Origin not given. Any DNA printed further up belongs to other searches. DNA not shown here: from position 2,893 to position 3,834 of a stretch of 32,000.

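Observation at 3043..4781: Candidate archaeocin locus: a halocin-C8-like cysteine-rich protein followed by three small membrane proteins, in a non-halophile-looking genome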

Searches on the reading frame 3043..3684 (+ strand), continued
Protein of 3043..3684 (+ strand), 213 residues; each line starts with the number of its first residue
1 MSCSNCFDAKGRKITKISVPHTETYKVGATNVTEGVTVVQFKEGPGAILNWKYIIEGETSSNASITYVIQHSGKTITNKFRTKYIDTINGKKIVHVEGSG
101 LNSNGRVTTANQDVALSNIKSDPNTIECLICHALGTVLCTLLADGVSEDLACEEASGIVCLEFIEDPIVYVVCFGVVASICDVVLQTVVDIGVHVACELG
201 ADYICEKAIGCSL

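Call 49: search_protein_families(library=pfam, proteins=[P0049, P0051, P0052, P0058, P0059, P0061, P0062, P0065, P0066, P0068], max_evalue=0.1)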
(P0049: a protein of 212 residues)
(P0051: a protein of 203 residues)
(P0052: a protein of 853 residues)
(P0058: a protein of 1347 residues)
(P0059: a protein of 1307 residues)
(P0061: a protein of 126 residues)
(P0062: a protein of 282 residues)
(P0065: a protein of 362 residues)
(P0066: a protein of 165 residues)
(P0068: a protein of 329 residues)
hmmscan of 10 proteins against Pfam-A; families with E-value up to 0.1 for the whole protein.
P0049 (212 aa): 0 families

P0051 (203 aa): 0 families

P0052 (853 aa): 12 families
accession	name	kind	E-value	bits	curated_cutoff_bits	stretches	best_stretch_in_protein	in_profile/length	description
PF17892.7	Cadherin_5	-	2.8e-210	681.7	26.5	9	372-462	1-98/98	Cadherin-like domain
PF17963.7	Big_9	-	9.9e-205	664.6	23.6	9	373-460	1-89/89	Bacterial Ig domain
PF17803.7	Cadherin_4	-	8.5e-184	596.9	25.1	9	271-334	1-67/71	Bacterial cadherin-like domain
PF19076.6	CshA_repeat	-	5.9e-18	65.9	27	0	201-257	26-81/103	Surface adhesin CshA repetitive domain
PF16323.11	DUF4959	-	8.7e-14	52.2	32.9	0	429-449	23-43/106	Domain of unknown function (DUF4959)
PF23023.1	Anti-Pycsar_Apyc1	-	8.7e-09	35.6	50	0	440-475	181-216/250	Anti-Pycsar protein Apyc1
PF19217.5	CoV_NSP4_N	-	1.2e-06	28.3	25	0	503-539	76-112/353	Coronavirus replicase NSP4, N-terminal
PF19812.4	DUF6295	-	4.7e-06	27.2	25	0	82-128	10-56/87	Family of unknown function (DUF6295)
PF22149.1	Tt1219-like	-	4.2e-05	23.6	27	0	250-292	56-98/191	Type IV pilin Tt1219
PF18962.6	Por_Secre_tail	-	6e-05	23.7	27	0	310-348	5-44/75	Secretion system C-terminal sorting domain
PF13573.12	SprB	-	0.0001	22.3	28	0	70-82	24-36/37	SprB repeat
PF19212.5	CoV_NSP2_C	-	0.0085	16.7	25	0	575-615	52-92/116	Coronavirus replicase NSP2, C-terminal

P0058 (1347 aa): 20 families
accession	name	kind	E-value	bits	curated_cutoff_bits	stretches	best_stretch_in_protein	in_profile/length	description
PF17963.7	Big_9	-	1.2e-172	561.8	23.6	12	429-516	1-89/89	Bacterial Ig domain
PF17803.7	Cadherin_4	-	2.9e-168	547.2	25.1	12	419-482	1-67/71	Bacterial cadherin-like domain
PF17892.7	Cadherin_5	-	4.3e-152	495.1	26.5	7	428-518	1-98/98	Cadherin-like domain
PF00028.23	Cadherin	-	2.8e-37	127.4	28.8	5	917-1009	1-91/93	Cadherin domain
PF23592.1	Cadherin_CELSR2_9th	-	4.3e-25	88.2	36.8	4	904-966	2-66/100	CELSR2-like, ninth cadherin domain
PF22914.2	Fibulin_C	-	8.6e-15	55.3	24.6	0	1033-1073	12-53/99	Fibulin C-terminal Ig-like domain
PF19076.6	CshA_repeat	-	1.1e-10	42.6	27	1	167-229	28-90/103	Surface adhesin CshA repetitive domain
PF16323.11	DUF4959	-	1.3e-07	32.4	32.9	0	485-504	23-42/106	Domain of unknown function (DUF4959)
PF08758.17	Cadherin_pro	-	1.1e-05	26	23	0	800-856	4-57/90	Cadherin prodomain like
PF10604.15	Polyketide_cyc2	-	1.4e-05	25.9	27.4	0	964-1058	9-106/142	Polyketide cyclase / dehydrase and lipid transport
PF09929.15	DUF2161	-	0.00011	22.7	27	0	1050-1084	84-118/118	Putative PD-(D/E)XK phosphodiesterase (DUF2161)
PF24393.1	Pepco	-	0.0002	22.3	27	0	956-975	82-101/112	Pepco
PF23023.1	Anti-Pycsar_Apyc1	-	0.00089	19.2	50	0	680-715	181-216/250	Anti-Pycsar protein Apyc1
PF19217.5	CoV_NSP4_N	-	0.0012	18.5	25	0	282-320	75-113/353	Coronavirus replicase NSP4, N-terminal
PF22429.2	HutF_N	-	0.0015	18.8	25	0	847-868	21-41/45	Formimidoylglutamate deiminase HutF, N-terminal domain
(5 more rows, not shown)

P0059 (1307 aa): 11 families
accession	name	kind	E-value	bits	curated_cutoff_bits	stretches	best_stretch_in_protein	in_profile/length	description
PF06458.18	MucBP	-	1.6e-283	916.4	23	15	614-674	2-62/63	MucBP domain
PF17409.8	MoaF_C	-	2.8e-15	56.4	22.1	0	308-337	48-77/113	MoaF C-terminal domain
PF16243.10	Sm_like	-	1.4e-10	41.6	29.4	0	1154-1181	16-43/85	Sm_like domain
PF17747.7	VID27_PH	-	1.4e-07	32.1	23.2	0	513-553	54-94/109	VID27 PH-like domain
PF09894.15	MJ0548_N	-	5.7e-07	29.7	26.8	0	1033-1065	57-89/196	Connectase MJ0548-like, N-terminal domain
PF03871.20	RNA_pol_Rpb5_N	-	1.6e-06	29.1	27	0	720-765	35-78/89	RNA polymerase Rpb5, N-terminal domain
PF00746.26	Gram_pos_anchor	-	2.9e-05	24.3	20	1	1262-1300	1-39/43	LPXTG cell wall anchor motif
PF02772.21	S-AdoMet_synt_M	-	0.00011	22.7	29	0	681-730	53-100/120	S-adenosylmethionine synthetase, central domain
PF05871.18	ESCRT-II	-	0.00054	20.6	27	0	792-852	71-129/138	ESCRT-II complex subunit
PF16264.11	SatD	-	0.00067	19.8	29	0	863-916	93-146/211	SatD family (SatD)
PF17965.7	MucBP_2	-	0.0014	19.5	23.4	0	1173-1232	2-67/74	Mucin binding domain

P0061 (126 aa): 0 families

P0062 (282 aa): 0 families

P0065 (362 aa): 1 family
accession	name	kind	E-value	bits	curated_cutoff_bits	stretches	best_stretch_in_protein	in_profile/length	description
PF05954.17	Phage_GPD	-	0.067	12.8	30.1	1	95-130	64-99/305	Phage tail baseplate hub (GPD)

P0066 (165 aa): 0 families

P0068 (329 aa): 5 families
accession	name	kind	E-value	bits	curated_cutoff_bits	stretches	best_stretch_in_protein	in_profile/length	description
PF05184.20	SapB_1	-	1.6e-21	76.4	25.2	3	40-76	2-38/38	Saposin-like type B, region 1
PF03489.22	SapB_2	-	7.8e-19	67.9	21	3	297-329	2-34/34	Saposin-like type B, region 2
PF15371.11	DUF4599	-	0.0017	19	34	0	256-278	54-76/88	Domain of unknown function (DUF4599)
PF20825.2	Saposin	-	0.0095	16.4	27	1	172-222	27-79/131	Saposin-like domain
PF02141.26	DENN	-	0.035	14.5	23.4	0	42-84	16-58/186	DENN (AEX-3) domain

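Call 51: fold_search(model_id=the predicted structure, library=pdb)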
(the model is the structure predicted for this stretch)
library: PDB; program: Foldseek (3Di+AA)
matches with E <= 10: 364; with E <= 0.001: 0
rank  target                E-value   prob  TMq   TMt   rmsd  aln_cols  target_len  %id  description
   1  4jn4_A                1.0e-01  0.15  0.17  0.08  30.3       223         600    9  Allosteric opening of the polypeptide-binding site when an Hsp70 binds ATP (released 2013-05-29)
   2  8ow1_P                4.7e-01  0.11  0.15  0.13  21.9       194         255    9  Cryo-EM structure of the yeast Inner kinetochore bound to a CENP-A nucleosome. (released 2023-08-09)
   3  1px3_C                5.5e-01  0.38  0.25  0.07   7.8       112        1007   12  E. COLI (LACZ) BETA-GALACTOSIDASE (G794A) (released 2004-06-15)
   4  3j7h_A                5.5e-01  0.35  0.25  0.07   8.6       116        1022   14  Structure of beta-galactosidase at 3.2-A resolution obtained by cryo-electron microscopy (released 2014-07-30)
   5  6ntr_A                5.8e-01  0.47  0.30  0.28   6.6       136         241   14  Crystal Structure of Beta-barrel-like Protein of Domain of Unknown Function DUF1849 from Brucella abortus (released 2019-02-13)
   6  4duv_B                8.1e-01  0.30  0.25  0.07   7.7       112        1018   12  E. coli (lacZ) beta-galactosidase (G974A) 2-deoxy-galactosyl-enzyme and bis-Tris complex (released 2013-04-03)
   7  4duw_A                8.1e-01  0.28  0.24  0.07   8.6       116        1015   11  E. coli (lacZ) beta-galactosidase (G974A) in complex with allolactose (released 2013-03-20)
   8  3iaq_A                9.0e-01  0.25  0.25  0.07   8.7       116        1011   11  E. coli (lacz) beta-galactosidase (E416V) (released 2009-12-29)
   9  3t0b_A                9.0e-01  0.25  0.24  0.07   8.6       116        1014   11  E. coli (LacZ) beta-galactosidase (S796T) IPTG complex (released 2012-01-18)
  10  3dym_A                9.5e-01  0.28  0.25  0.07   8.5       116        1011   11  E. coli (lacZ) beta-galactosidase (H418E) (released 2008-10-28)
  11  9y45_A                9.5e-01  0.25  0.25  0.07   8.5       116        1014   11  His-tagged beta galactosidase (LacZ) on a Ni-NTA lipid monolayer grid (released 2025-11-26)
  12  3vd5_A                9.5e-01  0.21  0.23  0.06  13.9       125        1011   10  E. coli (lacZ) beta-galactosidase (N460S) (released 2012-04-11)
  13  2jq5_MODEL_1_A        1.0e+00  0.35  0.16  0.25   3.9        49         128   10  Solution structure of RPA3114, a SEC-C motif containing protein from Rhodopseudomonas palustris; Northeast Str (released 2007-06-26)
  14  6ntr_D                1.0e+00  0.30  0.27  0.25   6.3       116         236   15  Crystal Structure of Beta-barrel-like Protein of Domain of Unknown Function DUF1849 from Brucella abortus (released 2019-02-13)
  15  1px3_A                1.0e+00  0.23  0.24  0.07   8.6       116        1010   11  E. COLI (LACZ) BETA-GALACTOSIDASE (G794A) (released 2004-06-15)
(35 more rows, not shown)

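Call 57: search_protein_families(library=phrogs, proteins=[window:3043-3684:+], max_evalue=0.01)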
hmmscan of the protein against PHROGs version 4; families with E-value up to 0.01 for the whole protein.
window:3043-3684:+ (213 aa): 0 families

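Call 60: find_related_loci(query=A2, collection=genome_contigs, flank=6000)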
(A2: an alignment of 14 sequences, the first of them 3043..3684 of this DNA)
Query A2 (213 aa) in genome_contigs; peptide patterns used: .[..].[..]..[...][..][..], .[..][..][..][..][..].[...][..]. (x = any residue, [..] = any of these).
37 stretches matched a pattern; 7 encode a relative of the query (tblastn E <= 1e-3); 7 distinct loci.
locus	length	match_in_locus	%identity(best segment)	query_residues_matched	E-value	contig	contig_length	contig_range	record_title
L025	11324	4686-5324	97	1-213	5e-138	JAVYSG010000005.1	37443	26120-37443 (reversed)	MAG: Thermoplasmataceae archaeon isolate DRTY-16_202007_bins_50 DRTY-16_202007_bins_50_scaffold_5, whole genome shotgun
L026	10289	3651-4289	91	1-213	4e-133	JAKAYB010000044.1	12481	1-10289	MAG: Thermoplasmata archaeon isolate YS3.bin24 NODE_1187_length_12481_cov_5.313664, whole genome shotgun sequence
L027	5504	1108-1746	89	1-213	9e-132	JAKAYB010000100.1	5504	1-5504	MAG: Thermoplasmata archaeon isolate YS3.bin24 NODE_4688_length_5504_cov_3.688488, whole genome shotgun sequence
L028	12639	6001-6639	82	1-213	8e-119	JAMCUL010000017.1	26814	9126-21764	MAG: Thermoplasmatota archaeon isolate FK_Sedi_A_Bin.130 NODE_3752_length_26814_cov_13.2958, whole genome shotgun sequen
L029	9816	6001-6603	27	11-207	2e-18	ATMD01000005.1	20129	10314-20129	MAG: Thermoplasmatales archaeon I-plasma AMDU3_IPLC00005, whole genome shotgun sequence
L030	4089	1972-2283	31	101-208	3e-16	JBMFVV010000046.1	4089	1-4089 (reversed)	MAG: Thermoplasmata archaeon isolate KM4364-01 NODE_46_length_4089_cov_279.531157, whole genome shotgun sequence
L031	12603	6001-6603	27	11-207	1e-18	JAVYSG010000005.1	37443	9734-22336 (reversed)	MAG: Thermoplasmataceae archaeon isolate DRTY-16_202007_bins_50 DRTY-16_202007_bins_50_scaffold_5, whole genome shotgun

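Call 81: find_encoding_contigs(protein=P0051, flank=4000, max_places=3)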
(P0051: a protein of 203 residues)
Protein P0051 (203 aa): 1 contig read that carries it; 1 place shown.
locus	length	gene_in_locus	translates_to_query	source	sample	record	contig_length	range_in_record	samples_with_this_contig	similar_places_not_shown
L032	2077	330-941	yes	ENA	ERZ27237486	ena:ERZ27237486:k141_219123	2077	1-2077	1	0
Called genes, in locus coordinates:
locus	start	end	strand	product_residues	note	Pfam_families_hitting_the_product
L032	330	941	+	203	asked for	-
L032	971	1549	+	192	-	-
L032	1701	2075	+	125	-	?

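Call 82: find_encoding_contigs(protein=P0049, flank=4000, max_places=3)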
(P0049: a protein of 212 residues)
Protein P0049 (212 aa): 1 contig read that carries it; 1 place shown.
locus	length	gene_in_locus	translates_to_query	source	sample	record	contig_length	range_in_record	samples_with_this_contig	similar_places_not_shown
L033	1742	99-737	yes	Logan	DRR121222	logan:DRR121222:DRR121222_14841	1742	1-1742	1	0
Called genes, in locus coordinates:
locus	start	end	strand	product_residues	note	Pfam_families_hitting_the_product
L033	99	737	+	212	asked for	-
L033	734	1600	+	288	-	PF19656:DUF6159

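Call 86: find_encoding_contigs(protein=P0054, flank=4000, max_places=3)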
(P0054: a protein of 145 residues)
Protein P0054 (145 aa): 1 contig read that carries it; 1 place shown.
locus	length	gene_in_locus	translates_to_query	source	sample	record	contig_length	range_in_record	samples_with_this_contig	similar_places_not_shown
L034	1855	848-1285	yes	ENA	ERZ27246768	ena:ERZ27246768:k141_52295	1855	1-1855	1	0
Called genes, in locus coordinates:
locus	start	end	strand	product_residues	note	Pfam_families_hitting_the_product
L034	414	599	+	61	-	-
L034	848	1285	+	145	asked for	-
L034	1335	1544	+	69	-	-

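Call 87: find_encoding_contigs(protein=P0060, flank=4000, max_places=3)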
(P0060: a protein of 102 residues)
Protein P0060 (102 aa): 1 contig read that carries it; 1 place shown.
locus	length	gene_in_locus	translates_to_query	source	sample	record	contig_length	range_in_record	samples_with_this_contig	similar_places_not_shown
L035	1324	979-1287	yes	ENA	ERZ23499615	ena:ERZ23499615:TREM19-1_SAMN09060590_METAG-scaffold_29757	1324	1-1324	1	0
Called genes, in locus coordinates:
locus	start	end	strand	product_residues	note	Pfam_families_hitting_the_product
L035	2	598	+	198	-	?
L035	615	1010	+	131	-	-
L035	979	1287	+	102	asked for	-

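Call 92: find_related_loci(query=A2, collection=viral_contigs, flank=8000)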
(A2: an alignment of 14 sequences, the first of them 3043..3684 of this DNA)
Query A2 (213 aa) in viral_contigs; peptide patterns used: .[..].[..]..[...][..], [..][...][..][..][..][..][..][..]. (x = any residue, [..] = any of these).
39 stretches matched a pattern, but none encodes a relative of the query by tblastn (E <= 1e-3).

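Call 94: search_dna_similar(query=window:3043-3684:+, collection=plasmids, mode=protein, max_evalue=0.01)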
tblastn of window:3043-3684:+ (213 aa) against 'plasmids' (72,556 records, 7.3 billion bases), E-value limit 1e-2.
No match.

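Call 96: search_dna_similar(query=window:3043-3684:+, collection=phages, mode=protein, max_evalue=0.01)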
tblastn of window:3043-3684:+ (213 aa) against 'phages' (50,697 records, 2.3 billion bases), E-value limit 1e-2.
No match.

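Call 106: find_encoding_contigs(protein=P0062, flank=5000, max_places=3)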
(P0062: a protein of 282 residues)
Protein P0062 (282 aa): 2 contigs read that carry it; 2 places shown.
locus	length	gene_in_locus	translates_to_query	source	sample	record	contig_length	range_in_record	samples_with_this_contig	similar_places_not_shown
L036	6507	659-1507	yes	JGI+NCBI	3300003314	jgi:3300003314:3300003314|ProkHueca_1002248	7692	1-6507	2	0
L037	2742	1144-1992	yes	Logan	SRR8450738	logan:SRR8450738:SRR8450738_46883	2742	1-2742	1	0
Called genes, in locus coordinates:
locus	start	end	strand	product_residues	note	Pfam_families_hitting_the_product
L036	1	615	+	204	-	?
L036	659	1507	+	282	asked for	-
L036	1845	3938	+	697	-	PF02872:5_nucleotid_C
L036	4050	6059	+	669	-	PF04312:DUF460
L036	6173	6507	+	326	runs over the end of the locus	PF00579:tRNA-synt_1b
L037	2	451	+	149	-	?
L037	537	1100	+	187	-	-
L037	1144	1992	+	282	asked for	-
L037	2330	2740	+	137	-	?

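Call 107: find_encoding_contigs(protein=P0061, flank=4000, max_places=3)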
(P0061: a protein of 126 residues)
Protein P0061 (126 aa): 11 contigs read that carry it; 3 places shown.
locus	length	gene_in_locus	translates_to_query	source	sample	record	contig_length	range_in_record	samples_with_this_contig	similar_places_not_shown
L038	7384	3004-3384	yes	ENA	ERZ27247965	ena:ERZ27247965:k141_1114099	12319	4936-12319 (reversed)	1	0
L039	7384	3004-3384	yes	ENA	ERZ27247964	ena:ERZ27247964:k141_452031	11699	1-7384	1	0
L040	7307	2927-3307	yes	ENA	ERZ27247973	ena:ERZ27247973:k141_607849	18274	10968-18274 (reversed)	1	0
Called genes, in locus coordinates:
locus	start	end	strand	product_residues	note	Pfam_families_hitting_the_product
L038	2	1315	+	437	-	?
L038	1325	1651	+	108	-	-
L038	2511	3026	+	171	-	-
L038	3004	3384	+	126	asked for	-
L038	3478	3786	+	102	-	-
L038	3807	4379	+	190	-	-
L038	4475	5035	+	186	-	-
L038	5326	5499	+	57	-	-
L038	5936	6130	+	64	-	-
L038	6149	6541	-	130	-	-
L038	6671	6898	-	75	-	-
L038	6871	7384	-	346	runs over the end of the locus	-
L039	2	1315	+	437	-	?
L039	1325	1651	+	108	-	-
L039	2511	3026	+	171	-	-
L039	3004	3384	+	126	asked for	-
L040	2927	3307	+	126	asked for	-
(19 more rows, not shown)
